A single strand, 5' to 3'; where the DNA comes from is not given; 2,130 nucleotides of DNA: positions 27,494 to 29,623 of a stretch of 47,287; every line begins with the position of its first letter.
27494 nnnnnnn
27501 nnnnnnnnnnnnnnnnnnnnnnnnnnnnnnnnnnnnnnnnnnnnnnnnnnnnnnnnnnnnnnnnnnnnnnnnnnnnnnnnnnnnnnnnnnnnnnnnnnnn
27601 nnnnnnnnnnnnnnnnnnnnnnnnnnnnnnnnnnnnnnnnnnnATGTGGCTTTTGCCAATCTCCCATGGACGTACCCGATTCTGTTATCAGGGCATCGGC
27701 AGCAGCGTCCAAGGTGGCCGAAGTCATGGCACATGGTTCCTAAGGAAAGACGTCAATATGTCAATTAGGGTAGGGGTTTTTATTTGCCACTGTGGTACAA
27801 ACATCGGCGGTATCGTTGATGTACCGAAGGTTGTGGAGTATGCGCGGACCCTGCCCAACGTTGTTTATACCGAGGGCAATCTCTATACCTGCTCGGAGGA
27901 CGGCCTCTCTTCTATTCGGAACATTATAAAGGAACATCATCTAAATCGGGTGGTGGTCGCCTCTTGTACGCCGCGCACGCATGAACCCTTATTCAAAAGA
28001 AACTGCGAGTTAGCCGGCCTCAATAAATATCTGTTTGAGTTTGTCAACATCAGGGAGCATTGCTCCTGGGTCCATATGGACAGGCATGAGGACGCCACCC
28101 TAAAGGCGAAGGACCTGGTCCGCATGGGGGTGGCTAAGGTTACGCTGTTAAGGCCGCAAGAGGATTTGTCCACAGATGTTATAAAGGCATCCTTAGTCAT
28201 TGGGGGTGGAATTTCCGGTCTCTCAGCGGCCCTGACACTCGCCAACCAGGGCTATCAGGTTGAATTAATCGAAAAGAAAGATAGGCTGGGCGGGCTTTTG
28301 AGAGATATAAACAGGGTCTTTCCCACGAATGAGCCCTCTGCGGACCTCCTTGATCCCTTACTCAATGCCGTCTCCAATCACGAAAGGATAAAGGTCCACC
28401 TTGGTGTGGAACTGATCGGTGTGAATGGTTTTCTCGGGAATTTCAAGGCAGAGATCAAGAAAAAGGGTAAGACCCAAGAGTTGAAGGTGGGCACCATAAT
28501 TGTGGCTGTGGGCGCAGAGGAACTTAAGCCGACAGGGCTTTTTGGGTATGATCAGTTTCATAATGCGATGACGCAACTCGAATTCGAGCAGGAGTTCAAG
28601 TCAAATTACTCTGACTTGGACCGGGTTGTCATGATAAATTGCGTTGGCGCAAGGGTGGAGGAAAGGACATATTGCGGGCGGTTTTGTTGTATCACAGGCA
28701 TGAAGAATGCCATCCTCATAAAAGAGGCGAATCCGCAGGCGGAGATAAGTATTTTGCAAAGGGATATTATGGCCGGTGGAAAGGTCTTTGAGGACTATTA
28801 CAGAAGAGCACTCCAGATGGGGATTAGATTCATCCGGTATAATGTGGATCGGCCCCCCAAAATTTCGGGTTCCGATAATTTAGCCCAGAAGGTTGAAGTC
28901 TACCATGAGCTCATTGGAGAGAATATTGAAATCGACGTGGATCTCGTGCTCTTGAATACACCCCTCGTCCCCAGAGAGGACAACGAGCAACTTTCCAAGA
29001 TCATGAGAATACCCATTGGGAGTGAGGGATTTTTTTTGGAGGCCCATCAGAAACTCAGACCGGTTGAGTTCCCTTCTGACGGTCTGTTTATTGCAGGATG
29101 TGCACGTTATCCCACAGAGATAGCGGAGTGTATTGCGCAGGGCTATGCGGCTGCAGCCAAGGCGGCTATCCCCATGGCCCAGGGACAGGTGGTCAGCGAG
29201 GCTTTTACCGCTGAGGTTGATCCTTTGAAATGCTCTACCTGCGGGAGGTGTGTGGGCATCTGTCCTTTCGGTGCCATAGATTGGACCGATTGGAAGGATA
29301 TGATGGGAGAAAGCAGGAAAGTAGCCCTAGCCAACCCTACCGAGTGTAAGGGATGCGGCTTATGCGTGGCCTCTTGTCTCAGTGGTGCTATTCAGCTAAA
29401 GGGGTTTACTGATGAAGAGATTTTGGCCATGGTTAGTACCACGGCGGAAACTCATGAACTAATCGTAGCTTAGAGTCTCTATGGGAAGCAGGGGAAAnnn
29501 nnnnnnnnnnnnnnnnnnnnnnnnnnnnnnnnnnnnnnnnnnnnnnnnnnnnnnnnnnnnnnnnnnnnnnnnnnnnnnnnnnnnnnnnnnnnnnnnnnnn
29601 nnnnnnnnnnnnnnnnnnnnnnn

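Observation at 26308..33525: IclR-controlled cluster pairing two HdrA-like flavoproteins and an HdrC-like protein with a W-type AOR enzyme: BamB-like reductase or a bifurcation-driven acid/aldehyde oxidoreductase?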

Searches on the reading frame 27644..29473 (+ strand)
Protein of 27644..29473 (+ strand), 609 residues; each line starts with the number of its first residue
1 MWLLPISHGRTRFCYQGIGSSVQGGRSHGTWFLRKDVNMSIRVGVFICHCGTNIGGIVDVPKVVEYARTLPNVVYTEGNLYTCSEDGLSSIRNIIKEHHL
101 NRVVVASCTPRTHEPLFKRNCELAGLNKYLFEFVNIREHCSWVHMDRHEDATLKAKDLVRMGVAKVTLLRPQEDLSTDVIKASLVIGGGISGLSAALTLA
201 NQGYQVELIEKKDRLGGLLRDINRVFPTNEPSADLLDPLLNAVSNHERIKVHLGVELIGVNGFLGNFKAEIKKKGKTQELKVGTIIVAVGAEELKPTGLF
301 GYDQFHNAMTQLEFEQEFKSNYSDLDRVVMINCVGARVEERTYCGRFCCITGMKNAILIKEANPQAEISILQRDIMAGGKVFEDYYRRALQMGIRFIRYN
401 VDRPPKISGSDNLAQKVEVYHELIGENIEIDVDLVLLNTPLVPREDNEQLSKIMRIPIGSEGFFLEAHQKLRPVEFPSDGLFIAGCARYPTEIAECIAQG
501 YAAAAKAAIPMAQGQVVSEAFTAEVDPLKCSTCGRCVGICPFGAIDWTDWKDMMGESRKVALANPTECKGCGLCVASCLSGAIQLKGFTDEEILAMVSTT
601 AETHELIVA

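Call 5: search_protein_families(library=pfam, proteins=[window:27644-29473:+], max_evalue=0.01)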
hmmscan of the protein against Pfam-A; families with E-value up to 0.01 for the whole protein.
window:27644-29473:+ (609 aa): 21 families
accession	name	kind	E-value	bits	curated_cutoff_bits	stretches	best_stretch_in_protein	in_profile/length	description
PF12838.12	Fer4_7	-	1.3e-11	45.2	27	2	529-582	1-52/52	4Fe-4S dicluster domain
PF13450.12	NAD_binding_8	-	6.4e-11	42.8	21.9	1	185-224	1-40/68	NAD(P)-binding Rossmann-like domain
PF07992.20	Pyr_redox_2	-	4.4e-10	39.9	26.1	1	184-326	4-143/291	Pyridine nucleotide-disulphide oxidoreductase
PF00037.32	Fer4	-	1.5e-09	37.7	21.1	1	524-546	2-24/24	4Fe-4S binding domain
PF03486.20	HI0933_like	-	3.1e-08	33.8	50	1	184-216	4-36/244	HI0933-like protein Rossmann domain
PF12837.12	Fer4_6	-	8.5e-08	32.2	25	1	523-545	2-24/24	4Fe-4S binding domain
PF01593.30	Amino_oxidase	-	1.5e-07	31.5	19.8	1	190-221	1-32/443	Flavin containing amine oxidoreductase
PF01266.30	DAO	-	1.7e-07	31.6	27.9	1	184-216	3-35/353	FAD dependent oxidoreductase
PF13187.11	Fer4_9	-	2.2e-07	31.2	27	1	529-583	1-52/52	4Fe-4S dicluster domain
PF13484.11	Fer4_16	-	7.3e-07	30.3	30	1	529-548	1-20/66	4Fe-4S double cluster binding domain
PF12831.13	FAD_oxidored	-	8.9e-07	29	27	1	184-219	3-38/416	FAD dependent oxidoreductase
PF13237.11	Fer4_10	-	2.1e-06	28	25.5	1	525-578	4-52/53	4Fe-4S dicluster domain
PF00890.30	FAD_binding_2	-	2.4e-06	27.5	20.4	1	184-217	3-36/414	FAD binding domain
PF14697.11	Fer4_21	-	9.2e-06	26.1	35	1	523-584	1-58/59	4Fe-4S dicluster domain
PF00070.33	Pyr_redox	-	0.0001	23.2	22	1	184-216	3-35/82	Pyridine nucleotide-disulphide oxidoreductase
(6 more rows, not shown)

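Call 6: search_protein_families(library=ncbifam, proteins=[window:27644-29473:+], max_evalue=0.001)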
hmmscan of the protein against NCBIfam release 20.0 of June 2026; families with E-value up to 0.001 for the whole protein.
window:27644-29473:+ (609 aa): 88 families (the best 25 are shown)
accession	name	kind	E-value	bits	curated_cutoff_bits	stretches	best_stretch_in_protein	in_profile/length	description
NF040770.1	hetero_SS_HdrA2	exception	1.1e-161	539.7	1100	2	42-275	1-234/777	CoB-CoM heterodisulfide reductase HdrA2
NF041778.1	hetero_SS_HdrA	equivalog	1.1e-113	380.6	1400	2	273-608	319-658/771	ferredoxin:CoB-CoM heterodisulfide reductase subunit HdrA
NF041891.1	hdrA_Methbact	equivalog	2.1e-105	353.6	1300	2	270-599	303-634/762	ferredoxin:CoB-CoM heterodisulfide reductase subunit HdrA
NF009410.0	PRK12771.1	subfamily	6.1e-13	48.2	516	1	181-220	139-178/566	NAD(P)-binding protein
NF010590.0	PRK13984.1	equivalog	1.4e-12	46.6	946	2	181-220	289-328/611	putative oxidoreductase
TIGR03997.1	mycofact_OYE_2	equivalog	4.1e-10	38.7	793.15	1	181-445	380-606/645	mycofactocin system FadH/OYE family oxidoreductase 2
NF005560.0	PRK07233.1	equivalog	6.8e-10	38.4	252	1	184-222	4-42/435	hypothetical protein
TIGR03315.1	Se_ygfK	equivalog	4.5e-09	34.3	835.3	1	183-506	540-834/1012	putative selenate reductase subunit YgfK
TIGR03467.1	HpnE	equivalog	5e-09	36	283.05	1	184-220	2-38/430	hydroxysqualene dehydroxylase HpnE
TIGR00275.1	TIGR00275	subfamily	5.1e-09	35.5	183.8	1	184-216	2-34/401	aminoacetone oxidase family FAD-binding enzyme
NF045599.1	bili_reduct_long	exception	5.2e-09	34.9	750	1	181-297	382-481/641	bilirubin reductase, long form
NF005062.0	PRK06475.1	equivalog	3.1e-08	32.9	524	1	182-215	5-38/401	FAD-binding protein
NF045637.1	carotdesatCrtDProt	equivalog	3.6e-08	32.4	580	1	184-223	2-41/485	1-hydroxycarotenoid 3,4-desaturase CrtD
NF058655.1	CrtID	equivalog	6.7e-08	31.8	640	1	184-222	2-40/478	bifunctional phytoene desaturase/3,4-desaturase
NF045663.1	diclust_near_Sec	equivalog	1.2e-07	30.3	530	1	177-224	103-150/759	pyridine nucleotide-disulfide oxidoreductase/dicluster-binding protein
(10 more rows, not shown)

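Call 57: search_solved_structures(query=window:27758-29473:+, max_evalue=1e-10)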
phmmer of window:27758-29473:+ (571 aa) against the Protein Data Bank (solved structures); distinct sequences matched with E-value up to 1e-10: 6.
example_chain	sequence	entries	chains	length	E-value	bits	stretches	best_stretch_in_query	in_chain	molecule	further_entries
5odc_A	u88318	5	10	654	4.2e-133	448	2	4-238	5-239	Heterodisulfide reductase, subunit A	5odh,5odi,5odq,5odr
8rvu_a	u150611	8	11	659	2.3e-132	445.5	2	4-238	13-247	H(2):CoB-CoM heterodisulfide,ferredoxin reductase subunit A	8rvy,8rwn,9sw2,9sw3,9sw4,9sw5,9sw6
8rvv_A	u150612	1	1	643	5.2e-132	444.4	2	4-238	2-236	H(2):CoB-CoM heterodisulfide,ferredoxin reductase subunit A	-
9sfi_A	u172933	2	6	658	1.4e-115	390.1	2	236-560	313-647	CoB--CoM heterodisulfide reductase iron-sulfur subunit A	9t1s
7bkb_A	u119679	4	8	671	2.1e-105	356.5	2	4-238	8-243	CoB--CoM heterodisulfide reductase iron-sulfur subunit A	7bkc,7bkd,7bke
6tjr_A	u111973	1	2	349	2e-23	85.9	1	143-471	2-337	Fumarate reductase/succinate dehydrogenase flavoprotein domain protein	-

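Call 65: find_related_loci(query=window:27758-29473:+, collection=metagenome_contigs, flank=8000)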
Query window:27758-29473:+ (571 aa) in metagenome_contigs; peptide patterns used: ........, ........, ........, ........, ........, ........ (x = any residue, [..] = any of these).
600 stretches matched a pattern (row limit reached: there are more); 564 encode a relative of the query (tblastn E <= 1e-3); the best 80 are kept; 80 distinct loci.
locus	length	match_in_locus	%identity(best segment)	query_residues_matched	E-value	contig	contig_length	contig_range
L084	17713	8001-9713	91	1-571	0e+0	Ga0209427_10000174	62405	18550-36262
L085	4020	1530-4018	92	1-519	0e+0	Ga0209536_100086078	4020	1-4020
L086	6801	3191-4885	73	1-565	0e+0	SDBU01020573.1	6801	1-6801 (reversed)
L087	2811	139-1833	70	1-566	0e+0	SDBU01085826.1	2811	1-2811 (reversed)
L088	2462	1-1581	75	39-565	0e+0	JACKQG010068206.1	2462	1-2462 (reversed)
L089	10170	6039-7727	67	3-565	0e+0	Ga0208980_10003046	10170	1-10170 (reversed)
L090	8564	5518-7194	68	2-561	0e+0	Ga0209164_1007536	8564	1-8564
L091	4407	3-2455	66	2-561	0e+0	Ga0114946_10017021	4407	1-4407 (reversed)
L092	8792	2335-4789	57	4-564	0e+0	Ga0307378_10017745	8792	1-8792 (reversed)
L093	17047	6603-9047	53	4-563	0e+0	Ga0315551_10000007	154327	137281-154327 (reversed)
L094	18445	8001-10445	53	4-563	0e+0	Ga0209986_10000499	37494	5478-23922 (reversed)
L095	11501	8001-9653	50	3-559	0e+0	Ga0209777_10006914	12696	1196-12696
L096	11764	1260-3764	50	3-556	0e+0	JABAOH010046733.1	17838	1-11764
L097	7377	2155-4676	49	4-567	0e+0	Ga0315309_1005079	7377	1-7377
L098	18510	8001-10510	50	4-562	0e+0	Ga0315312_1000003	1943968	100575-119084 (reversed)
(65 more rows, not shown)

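Call 78: search_solved_structures(query=window:27758-29473:+, max_evalue=1e-130, show_alignments=1)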
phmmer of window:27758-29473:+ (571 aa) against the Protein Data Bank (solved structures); distinct sequences matched with E-value up to 1e-130: 3.
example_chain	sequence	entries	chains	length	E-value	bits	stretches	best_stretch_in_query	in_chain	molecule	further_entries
5odc_A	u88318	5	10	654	4.2e-133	448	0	4-238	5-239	Heterodisulfide reductase, subunit A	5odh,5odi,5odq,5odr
8rvu_a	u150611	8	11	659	2.3e-132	445.5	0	4-238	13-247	H(2):CoB-CoM heterodisulfide,ferredoxin reductase subunit A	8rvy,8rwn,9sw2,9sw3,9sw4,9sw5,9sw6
8rvv_A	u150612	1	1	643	5.2e-132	444.4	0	4-238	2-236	H(2):CoB-CoM heterodisulfide,ferredoxin reductase subunit A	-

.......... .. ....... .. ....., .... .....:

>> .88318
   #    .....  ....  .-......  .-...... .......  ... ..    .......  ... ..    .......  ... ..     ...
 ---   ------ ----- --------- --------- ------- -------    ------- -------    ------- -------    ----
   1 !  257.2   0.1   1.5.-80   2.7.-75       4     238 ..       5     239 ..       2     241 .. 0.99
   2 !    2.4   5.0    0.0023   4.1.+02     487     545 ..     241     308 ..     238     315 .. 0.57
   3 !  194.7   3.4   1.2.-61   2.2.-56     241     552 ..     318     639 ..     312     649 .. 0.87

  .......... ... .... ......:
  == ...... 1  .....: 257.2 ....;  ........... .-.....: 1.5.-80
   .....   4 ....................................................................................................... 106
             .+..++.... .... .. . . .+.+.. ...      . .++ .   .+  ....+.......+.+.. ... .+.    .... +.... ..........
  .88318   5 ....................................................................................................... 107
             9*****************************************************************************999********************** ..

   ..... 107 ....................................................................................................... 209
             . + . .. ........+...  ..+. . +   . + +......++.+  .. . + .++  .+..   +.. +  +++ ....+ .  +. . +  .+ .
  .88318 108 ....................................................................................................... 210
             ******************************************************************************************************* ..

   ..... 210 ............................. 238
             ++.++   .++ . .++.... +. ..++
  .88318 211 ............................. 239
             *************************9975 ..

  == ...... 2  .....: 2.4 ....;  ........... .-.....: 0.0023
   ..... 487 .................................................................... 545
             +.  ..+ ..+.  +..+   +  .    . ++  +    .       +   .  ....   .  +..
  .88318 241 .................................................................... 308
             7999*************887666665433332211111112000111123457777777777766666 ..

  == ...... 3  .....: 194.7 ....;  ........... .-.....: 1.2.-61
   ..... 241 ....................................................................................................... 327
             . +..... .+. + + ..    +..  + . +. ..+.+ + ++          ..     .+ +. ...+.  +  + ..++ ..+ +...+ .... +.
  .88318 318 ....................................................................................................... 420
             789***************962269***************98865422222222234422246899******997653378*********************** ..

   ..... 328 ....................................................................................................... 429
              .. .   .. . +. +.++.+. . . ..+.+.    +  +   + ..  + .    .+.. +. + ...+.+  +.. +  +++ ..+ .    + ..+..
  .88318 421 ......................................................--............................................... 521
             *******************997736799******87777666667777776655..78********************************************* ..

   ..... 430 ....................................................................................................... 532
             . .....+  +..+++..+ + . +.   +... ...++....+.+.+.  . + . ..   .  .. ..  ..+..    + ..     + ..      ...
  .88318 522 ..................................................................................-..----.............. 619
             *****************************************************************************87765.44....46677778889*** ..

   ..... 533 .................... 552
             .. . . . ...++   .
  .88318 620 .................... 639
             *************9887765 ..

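Call 84: search_protein_families(library=pfam, proteins=[L093:324-2252:+, L093:2249-2863:+, L093:3421-3912:+, L093:3922-5838:+, L093:5841-7358:+, L093:13032-13901:+, L093:13961-15148:+, L093:15161-15658:+, L093:16600-17028:-, L090:2320-3498:+], max_evalue=0.0001)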
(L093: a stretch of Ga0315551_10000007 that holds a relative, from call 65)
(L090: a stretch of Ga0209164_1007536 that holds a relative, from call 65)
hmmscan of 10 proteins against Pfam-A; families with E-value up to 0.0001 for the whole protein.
L093:324-2252:+ (642 aa): 12 families
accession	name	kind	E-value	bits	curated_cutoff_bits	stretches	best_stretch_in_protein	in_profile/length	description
PF01512.22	Complex1_51K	-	5.6e-42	143.6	31.2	1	179-350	1-149/150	Nuo51 FMN-binding domain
PF10589.14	NADH_4Fe-4S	-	2.2e-34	117.6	23.5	1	461-545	1-85/85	NADH-ubiquinone oxidoreductase-F iron-sulfur binding region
PF01257.25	2Fe-2S_thioredx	-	1e-09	38.8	24.8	1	23-101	63-143/145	Thioredoxin-like [2Fe-2S] ferredoxin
PF00037.32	Fer4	-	2.9e-09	36.8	21.1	2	593-610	2-19/24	4Fe-4S binding domain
PF14697.11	Fer4_21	-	7e-09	36.1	35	1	564-610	3-52/59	4Fe-4S dicluster domain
PF13237.11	Fer4_10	-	1.3e-08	35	25.5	1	562-610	2-53/53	4Fe-4S dicluster domain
PF12837.12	Fer4_6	-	2e-08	34.2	25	1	593-614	3-22/24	4Fe-4S binding domain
PF10531.15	SLBB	-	5.4e-08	33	27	1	374-422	2-53/55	SLBB domain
PF13187.11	Fer4_9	-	4.7e-07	30.2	27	1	568-610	1-48/52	4Fe-4S dicluster domain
PF12797.12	Fer4_2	-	6.7e-07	29.3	24.5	1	592-610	3-21/22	4Fe-4S binding domain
PF22461.2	SLBB_2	-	1.1e-05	25.8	27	1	373-424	2-50/79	SLBB domain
PF12838.12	Fer4_7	-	1.2e-05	26.1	27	1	568-610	1-49/52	4Fe-4S dicluster domain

L093:2249-2863:+ (204 aa): 6 families
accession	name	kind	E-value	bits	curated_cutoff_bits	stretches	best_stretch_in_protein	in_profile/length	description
PF13510.11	Fer2_4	-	5.1e-21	74.9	22.8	1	3-80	3-81/82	2Fe-2S iron-sulfur cluster binding domain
PF12838.12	Fer4_7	-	1.2e-08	35.7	27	1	125-180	2-52/52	4Fe-4S dicluster domain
PF00111.32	Fer2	-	2.9e-08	34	21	1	7-56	4-49/77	2Fe-2S iron-sulfur cluster binding domain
PF13237.11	Fer4_10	-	2e-05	24.8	25.5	0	113-135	30-52/53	4Fe-4S dicluster domain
PF00037.32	Fer4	-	2.4e-05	24.4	21.1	0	164-181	6-23/24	4Fe-4S binding domain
PF14697.11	Fer4_21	-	7.5e-05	23.2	35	0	124-181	7-57/59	4Fe-4S dicluster domain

L093:3421-3912:+ (163 aa): 1 family
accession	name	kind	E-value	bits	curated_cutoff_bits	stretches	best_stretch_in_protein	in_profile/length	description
PF01257.25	2Fe-2S_thioredx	-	1.7e-49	167.8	24.8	1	19-162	1-144/145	Thioredoxin-like [2Fe-2S] ferredoxin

L093:3922-5838:+ (638 aa): 12 families
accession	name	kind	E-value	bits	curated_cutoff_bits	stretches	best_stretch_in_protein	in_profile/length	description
PF01512.22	Complex1_51K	-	5.8e-41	140.3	31.2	1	179-350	1-149/150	Nuo51 FMN-binding domain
PF10589.14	NADH_4Fe-4S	-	1.7e-33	114.8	23.5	1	461-545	1-85/85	NADH-ubiquinone oxidoreductase-F iron-sulfur binding region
PF00037.32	Fer4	-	3.6e-10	39.7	21.1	1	562-585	1-24/24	4Fe-4S binding domain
PF01257.25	2Fe-2S_thioredx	-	9.8e-10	38.9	24.8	1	22-101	62-143/145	Thioredoxin-like [2Fe-2S] ferredoxin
PF14697.11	Fer4_21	-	9.4e-08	32.5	35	1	564-610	3-52/59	4Fe-4S dicluster domain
PF10531.15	SLBB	-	1.4e-07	31.6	27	1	374-423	2-54/55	SLBB domain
PF12837.12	Fer4_6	-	1.6e-07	31.4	25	1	564-584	4-24/24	4Fe-4S binding domain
PF13237.11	Fer4_10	-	5.6e-07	29.8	25.5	1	562-610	2-53/53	4Fe-4S dicluster domain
PF13187.11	Fer4_9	-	2.8e-06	27.7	27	1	568-610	1-48/52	4Fe-4S dicluster domain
PF12838.12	Fer4_7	-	9.3e-06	26.5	27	1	568-610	1-49/52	4Fe-4S dicluster domain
PF22461.2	SLBB_2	-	1.2e-05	25.8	27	1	373-419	2-49/79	SLBB domain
PF12797.12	Fer4_2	-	5.7e-05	23.3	24.5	0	592-610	3-21/22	4Fe-4S binding domain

L093:5841-7358:+ (505 aa): 10 families
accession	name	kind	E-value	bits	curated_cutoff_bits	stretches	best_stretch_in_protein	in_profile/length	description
PF13510.11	Fer2_4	-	3.7e-21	75.4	22.8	1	1-78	3-81/82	2Fe-2S iron-sulfur cluster binding domain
PF12838.12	Fer4_7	-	2.4e-13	50.7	27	1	122-178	1-52/52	4Fe-4S dicluster domain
PF14697.11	Fer4_21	-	3.2e-09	37.2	35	1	119-181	4-59/59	4Fe-4S dicluster domain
PF00037.32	Fer4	-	8.8e-09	35.3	21.1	1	159-180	3-24/24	4Fe-4S binding domain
PF00111.32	Fer2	-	2.7e-08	34.1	21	1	5-54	2-49/77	2Fe-2S iron-sulfur cluster binding domain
PF13484.11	Fer4_16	-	8.8e-08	33.3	30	0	164-188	2-25/66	4Fe-4S double cluster binding domain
PF13237.11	Fer4_10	-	2e-06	28.1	25.5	0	159-183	4-30/53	4Fe-4S dicluster domain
PF12837.12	Fer4_6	-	3e-06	27.4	25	0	161-179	6-24/24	4Fe-4S binding domain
PF13187.11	Fer4_9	-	2.8e-05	24.5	27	0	122-179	1-52/52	4Fe-4S dicluster domain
PF12797.12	Fer4_2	-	2.9e-05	24.2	24.5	0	157-176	3-22/22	4Fe-4S binding domain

L093:13032-13901:+ (289 aa): 5 families
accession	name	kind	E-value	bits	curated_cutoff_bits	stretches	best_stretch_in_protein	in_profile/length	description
PF02737.24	3HCDH_N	-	2.4e-61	207.2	22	1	5-186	1-179/180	3-hydroxyacyl-CoA dehydrogenase, NAD binding domain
PF00725.27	3HCDH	-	3.3e-26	92.1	22.1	1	189-285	1-97/97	3-hydroxyacyl-CoA dehydrogenase, C-terminal domain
PF01210.29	NAD_Gly3P_dh_N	-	5.1e-07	30.2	23.1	1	5-118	1-101/158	NAD-dependent glycerol-3-phosphate dehydrogenase N-terminus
PF03446.21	NAD_binding_2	-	1.1e-06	29.2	21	1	5-122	1-95/161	NAD binding domain of 6-phosphogluconate dehydrogenase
PF03721.20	UDPG_MGDP_dh_N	-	6.7e-05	23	27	1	5-89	2-81/187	UDP-glucose/GDP-mannose dehydrogenase family, NAD binding domain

L093:13961-15148:+ (395 aa): 3 families
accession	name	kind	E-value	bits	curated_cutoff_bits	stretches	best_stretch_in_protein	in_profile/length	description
PF22691.2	Thiolase_C_1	-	1.3e-41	142.1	28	1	268-391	21-144/144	Thiolase C-terminal domain-like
PF00108.29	Thiolase_N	-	6.9e-15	55.6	26.4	1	8-227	3-259/260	Thiolase, N-terminal domain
PF02803.24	Thiolase_C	-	5e-10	39.5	27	1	269-363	26-102/123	Thiolase, C-terminal domain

L093:15161-15658:+ (165 aa): 1 family
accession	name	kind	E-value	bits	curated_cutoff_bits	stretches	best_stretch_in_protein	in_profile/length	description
PF12172.15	zf-ChsH2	-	2.2e-11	43.8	23.2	1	37-70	4-37/37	ChsH2, rubredoxin-like zinc ribbon domain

L093:16600-17028:- (142 aa): 1 family
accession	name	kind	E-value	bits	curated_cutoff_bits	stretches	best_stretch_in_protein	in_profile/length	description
PF01314.23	AFOR_C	-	5e-35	121.8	27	1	1-134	259-385/385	Aldehyde ferredoxin oxidoreductase, domains 2 & 3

L090:2320-3498:+ (392 aa): 0 families
